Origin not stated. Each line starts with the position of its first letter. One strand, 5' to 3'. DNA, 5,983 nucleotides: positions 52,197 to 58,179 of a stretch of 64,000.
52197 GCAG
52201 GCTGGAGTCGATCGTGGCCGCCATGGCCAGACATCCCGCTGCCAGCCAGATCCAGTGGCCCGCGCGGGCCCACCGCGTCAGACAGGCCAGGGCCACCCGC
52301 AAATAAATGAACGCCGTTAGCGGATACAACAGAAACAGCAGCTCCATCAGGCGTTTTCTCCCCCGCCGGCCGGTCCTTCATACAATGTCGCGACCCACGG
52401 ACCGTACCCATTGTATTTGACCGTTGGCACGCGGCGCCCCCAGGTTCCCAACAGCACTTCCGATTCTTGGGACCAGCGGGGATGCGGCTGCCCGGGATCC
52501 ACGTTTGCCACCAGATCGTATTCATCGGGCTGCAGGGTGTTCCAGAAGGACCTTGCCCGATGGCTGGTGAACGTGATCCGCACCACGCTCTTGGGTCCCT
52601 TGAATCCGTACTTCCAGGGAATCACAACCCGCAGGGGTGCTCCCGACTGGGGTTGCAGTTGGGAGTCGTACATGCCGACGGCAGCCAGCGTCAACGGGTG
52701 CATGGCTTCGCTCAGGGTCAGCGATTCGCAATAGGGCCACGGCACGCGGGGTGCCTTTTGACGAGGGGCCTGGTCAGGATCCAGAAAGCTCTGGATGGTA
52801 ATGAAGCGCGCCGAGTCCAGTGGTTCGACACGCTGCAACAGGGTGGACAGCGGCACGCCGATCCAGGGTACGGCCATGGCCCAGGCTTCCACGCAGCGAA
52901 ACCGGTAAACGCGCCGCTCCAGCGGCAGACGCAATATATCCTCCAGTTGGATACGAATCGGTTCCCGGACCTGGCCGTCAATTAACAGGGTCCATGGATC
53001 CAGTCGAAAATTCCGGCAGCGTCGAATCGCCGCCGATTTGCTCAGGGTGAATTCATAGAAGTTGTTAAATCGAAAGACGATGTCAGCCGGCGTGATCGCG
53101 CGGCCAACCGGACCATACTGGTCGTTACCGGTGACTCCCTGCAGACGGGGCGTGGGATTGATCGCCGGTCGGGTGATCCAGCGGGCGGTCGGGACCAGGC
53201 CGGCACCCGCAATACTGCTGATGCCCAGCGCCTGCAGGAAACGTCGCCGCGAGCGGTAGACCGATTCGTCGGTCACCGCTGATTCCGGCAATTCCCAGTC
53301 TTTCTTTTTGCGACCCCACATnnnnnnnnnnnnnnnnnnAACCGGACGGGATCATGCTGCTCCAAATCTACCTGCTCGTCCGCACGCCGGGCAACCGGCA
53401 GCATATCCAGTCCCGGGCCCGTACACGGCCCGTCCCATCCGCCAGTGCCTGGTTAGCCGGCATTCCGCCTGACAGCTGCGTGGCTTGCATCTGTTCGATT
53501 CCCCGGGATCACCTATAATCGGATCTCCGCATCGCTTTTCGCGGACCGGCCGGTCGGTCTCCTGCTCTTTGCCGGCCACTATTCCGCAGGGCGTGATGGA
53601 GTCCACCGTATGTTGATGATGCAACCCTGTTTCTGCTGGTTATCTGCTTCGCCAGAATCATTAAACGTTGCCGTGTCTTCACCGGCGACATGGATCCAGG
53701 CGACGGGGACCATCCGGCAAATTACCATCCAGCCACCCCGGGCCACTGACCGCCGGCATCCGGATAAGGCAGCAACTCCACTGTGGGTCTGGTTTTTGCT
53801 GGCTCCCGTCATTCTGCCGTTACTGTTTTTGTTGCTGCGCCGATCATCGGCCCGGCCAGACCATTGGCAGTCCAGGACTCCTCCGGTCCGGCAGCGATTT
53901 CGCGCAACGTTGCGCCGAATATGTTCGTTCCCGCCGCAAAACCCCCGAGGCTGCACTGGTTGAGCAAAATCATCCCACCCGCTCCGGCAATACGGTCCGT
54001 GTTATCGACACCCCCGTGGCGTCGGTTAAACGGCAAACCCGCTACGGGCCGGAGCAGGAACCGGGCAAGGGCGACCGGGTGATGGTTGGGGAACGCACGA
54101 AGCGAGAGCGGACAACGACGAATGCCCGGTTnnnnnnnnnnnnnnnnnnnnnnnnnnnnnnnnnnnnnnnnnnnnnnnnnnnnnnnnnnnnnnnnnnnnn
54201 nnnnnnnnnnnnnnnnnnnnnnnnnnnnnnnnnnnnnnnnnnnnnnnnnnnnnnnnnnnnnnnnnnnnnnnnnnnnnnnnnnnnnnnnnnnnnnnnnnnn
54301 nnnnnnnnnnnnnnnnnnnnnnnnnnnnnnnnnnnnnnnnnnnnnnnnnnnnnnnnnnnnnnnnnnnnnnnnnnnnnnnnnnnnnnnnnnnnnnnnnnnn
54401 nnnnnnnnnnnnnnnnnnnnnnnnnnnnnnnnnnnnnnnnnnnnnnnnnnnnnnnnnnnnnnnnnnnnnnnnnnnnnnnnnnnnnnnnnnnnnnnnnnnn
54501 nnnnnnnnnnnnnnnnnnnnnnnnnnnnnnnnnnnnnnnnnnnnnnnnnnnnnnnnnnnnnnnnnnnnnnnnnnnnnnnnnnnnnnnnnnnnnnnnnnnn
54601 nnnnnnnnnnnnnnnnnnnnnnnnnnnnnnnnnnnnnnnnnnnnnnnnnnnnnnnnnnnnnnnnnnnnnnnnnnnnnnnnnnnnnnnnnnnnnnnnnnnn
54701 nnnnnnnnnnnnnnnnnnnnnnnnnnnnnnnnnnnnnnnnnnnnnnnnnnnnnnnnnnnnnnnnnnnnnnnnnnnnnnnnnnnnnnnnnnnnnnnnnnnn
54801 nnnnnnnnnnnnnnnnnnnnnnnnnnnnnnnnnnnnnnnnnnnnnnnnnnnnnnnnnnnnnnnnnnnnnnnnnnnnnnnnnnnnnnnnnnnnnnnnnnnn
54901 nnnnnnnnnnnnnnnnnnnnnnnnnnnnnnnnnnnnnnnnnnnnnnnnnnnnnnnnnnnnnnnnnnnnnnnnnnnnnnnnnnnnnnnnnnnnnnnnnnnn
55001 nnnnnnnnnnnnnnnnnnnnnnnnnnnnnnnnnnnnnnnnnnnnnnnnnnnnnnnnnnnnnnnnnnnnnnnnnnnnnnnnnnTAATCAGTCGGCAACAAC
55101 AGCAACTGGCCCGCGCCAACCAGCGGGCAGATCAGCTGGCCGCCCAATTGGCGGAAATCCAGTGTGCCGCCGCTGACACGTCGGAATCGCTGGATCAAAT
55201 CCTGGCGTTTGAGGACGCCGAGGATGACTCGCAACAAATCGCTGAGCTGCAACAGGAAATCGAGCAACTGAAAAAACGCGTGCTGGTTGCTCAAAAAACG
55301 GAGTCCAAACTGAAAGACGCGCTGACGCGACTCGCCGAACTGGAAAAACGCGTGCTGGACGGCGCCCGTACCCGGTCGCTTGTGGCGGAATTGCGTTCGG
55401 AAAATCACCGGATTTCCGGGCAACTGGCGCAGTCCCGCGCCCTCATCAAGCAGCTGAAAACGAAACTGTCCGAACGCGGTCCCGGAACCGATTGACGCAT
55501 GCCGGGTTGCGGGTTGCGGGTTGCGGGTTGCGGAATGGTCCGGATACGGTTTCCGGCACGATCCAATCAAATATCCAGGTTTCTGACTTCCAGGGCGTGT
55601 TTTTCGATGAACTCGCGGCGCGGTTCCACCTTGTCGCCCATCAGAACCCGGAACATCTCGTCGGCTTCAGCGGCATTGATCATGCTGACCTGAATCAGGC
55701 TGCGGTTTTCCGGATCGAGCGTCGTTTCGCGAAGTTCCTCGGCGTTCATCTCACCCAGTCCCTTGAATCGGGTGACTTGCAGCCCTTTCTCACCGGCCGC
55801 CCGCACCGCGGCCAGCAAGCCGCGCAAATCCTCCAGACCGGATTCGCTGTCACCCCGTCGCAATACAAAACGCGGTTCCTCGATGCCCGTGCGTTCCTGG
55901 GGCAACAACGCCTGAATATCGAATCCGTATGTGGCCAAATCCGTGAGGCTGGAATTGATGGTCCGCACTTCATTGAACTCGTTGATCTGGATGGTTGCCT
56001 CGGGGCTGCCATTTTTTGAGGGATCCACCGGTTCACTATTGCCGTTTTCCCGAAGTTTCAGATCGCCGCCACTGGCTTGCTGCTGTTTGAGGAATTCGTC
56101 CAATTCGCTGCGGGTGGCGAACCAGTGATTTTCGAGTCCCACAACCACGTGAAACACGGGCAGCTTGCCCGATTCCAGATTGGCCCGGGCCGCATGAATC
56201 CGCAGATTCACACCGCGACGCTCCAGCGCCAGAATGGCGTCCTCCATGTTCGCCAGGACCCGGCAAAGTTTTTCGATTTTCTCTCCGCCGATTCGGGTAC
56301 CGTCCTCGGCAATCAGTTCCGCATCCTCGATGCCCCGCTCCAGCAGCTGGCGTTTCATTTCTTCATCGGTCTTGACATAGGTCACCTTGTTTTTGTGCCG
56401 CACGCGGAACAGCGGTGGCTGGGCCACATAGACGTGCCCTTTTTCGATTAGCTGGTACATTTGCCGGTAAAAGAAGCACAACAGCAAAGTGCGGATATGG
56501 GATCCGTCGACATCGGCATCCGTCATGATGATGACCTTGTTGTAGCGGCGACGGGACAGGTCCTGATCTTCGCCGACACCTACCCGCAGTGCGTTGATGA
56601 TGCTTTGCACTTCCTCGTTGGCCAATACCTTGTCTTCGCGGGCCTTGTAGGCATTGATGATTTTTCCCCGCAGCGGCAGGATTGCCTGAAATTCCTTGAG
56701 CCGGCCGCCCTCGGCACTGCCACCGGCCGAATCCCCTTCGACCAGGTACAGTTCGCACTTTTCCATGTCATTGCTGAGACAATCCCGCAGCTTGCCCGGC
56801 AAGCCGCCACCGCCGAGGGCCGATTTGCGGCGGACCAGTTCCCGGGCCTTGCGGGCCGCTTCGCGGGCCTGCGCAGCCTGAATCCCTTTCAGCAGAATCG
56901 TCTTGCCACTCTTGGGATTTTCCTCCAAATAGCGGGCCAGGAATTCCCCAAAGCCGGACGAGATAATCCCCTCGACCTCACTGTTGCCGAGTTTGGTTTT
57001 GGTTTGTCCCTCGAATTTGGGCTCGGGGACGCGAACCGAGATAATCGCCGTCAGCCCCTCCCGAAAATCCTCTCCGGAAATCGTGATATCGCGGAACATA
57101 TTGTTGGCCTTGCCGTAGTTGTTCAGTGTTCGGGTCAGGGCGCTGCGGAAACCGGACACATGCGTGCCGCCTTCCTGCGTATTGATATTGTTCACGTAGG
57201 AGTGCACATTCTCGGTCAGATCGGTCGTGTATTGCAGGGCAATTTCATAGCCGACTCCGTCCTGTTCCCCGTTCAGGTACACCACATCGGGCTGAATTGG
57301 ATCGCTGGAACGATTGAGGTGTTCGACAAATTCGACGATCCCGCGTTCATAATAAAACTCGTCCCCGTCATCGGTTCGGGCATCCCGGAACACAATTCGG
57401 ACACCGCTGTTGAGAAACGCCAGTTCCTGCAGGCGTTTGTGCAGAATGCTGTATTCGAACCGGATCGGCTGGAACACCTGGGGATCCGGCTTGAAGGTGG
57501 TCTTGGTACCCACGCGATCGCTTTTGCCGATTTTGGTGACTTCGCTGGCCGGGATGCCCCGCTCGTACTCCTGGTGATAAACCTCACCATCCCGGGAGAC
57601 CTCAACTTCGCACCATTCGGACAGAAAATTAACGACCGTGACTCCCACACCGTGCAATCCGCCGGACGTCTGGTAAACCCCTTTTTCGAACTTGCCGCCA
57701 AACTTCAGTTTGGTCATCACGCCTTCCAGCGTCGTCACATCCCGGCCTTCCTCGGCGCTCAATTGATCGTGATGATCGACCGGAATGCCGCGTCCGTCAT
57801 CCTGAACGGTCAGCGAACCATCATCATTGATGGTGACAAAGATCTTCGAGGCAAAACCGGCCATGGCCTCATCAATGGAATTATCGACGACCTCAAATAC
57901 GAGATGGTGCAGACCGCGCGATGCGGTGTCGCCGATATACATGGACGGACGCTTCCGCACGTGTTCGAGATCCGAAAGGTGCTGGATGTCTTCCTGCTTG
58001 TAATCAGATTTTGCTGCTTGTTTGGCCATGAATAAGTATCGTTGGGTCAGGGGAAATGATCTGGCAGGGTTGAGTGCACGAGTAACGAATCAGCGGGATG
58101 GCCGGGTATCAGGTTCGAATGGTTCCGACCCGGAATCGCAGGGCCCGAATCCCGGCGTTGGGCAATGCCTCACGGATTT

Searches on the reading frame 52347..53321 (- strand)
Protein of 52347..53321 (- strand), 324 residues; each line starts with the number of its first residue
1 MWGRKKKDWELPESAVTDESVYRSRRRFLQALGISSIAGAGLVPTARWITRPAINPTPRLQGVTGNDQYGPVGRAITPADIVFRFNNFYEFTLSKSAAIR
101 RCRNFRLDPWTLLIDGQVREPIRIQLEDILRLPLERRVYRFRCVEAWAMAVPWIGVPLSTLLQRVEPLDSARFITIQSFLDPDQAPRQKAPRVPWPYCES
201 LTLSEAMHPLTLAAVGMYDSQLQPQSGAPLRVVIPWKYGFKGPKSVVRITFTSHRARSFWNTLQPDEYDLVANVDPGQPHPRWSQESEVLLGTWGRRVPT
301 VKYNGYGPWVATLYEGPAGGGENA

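Call 65: search_protein_families(library=pfam, proteins=[window:52347-53321:-], max_evalue=0.001)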
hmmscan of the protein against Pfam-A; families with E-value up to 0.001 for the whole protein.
window:52347-53321:- (324 aa): 1 family
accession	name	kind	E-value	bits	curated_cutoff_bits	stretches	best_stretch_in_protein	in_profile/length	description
PF00174.25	Oxidored_molyb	-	3.9e-31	108.3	24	1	106-260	8-169/169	Oxidoreductase molybdopterin binding domain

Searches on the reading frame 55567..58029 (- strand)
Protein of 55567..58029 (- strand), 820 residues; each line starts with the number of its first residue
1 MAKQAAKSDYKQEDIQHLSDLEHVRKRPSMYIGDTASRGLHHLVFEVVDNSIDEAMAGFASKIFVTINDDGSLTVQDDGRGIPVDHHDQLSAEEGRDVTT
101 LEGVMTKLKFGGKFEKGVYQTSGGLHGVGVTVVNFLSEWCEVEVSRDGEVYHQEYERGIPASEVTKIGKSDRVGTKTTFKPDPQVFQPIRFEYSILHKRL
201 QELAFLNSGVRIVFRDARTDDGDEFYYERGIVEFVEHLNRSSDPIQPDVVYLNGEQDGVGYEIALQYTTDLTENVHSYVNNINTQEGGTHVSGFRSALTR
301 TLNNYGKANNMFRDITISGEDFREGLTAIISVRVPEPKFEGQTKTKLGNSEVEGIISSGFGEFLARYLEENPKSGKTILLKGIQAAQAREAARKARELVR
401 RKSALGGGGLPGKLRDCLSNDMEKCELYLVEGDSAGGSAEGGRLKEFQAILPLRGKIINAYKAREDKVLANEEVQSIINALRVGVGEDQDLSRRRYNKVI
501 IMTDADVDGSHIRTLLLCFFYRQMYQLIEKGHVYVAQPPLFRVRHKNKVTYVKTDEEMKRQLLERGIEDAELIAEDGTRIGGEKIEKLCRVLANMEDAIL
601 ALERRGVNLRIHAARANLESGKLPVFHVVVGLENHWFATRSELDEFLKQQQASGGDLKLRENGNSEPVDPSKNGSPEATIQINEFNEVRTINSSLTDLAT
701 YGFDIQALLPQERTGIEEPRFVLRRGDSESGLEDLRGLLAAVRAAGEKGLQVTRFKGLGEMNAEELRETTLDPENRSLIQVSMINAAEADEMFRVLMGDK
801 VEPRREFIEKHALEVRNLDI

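Call 65: search_protein_families(library=pfam, proteins=[window:55567-58029:-], max_evalue=0.001)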
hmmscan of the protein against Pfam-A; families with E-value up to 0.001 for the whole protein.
window:55567-58029:- (820 aa): 4 families
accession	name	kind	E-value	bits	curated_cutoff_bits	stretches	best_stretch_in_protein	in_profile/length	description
PF00204.31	DNA_gyraseB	-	3.7e-56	189.7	27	1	230-397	1-172/173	DNA gyrase B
PF00986.26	DNA_gyraseB_C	-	4.7e-28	97.6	29.8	1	748-809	2-63/63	DNA gyrase B subunit, carboxyl terminus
PF01751.28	Toprim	-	7.1e-18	65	23.1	1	426-537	1-95/96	Toprim domain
PF02518.31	HATPase_c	-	1.8e-15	57.8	26.4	1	37-161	3-94/111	Histidine kinase-, DNA gyrase B-, and HSP90-like ATPase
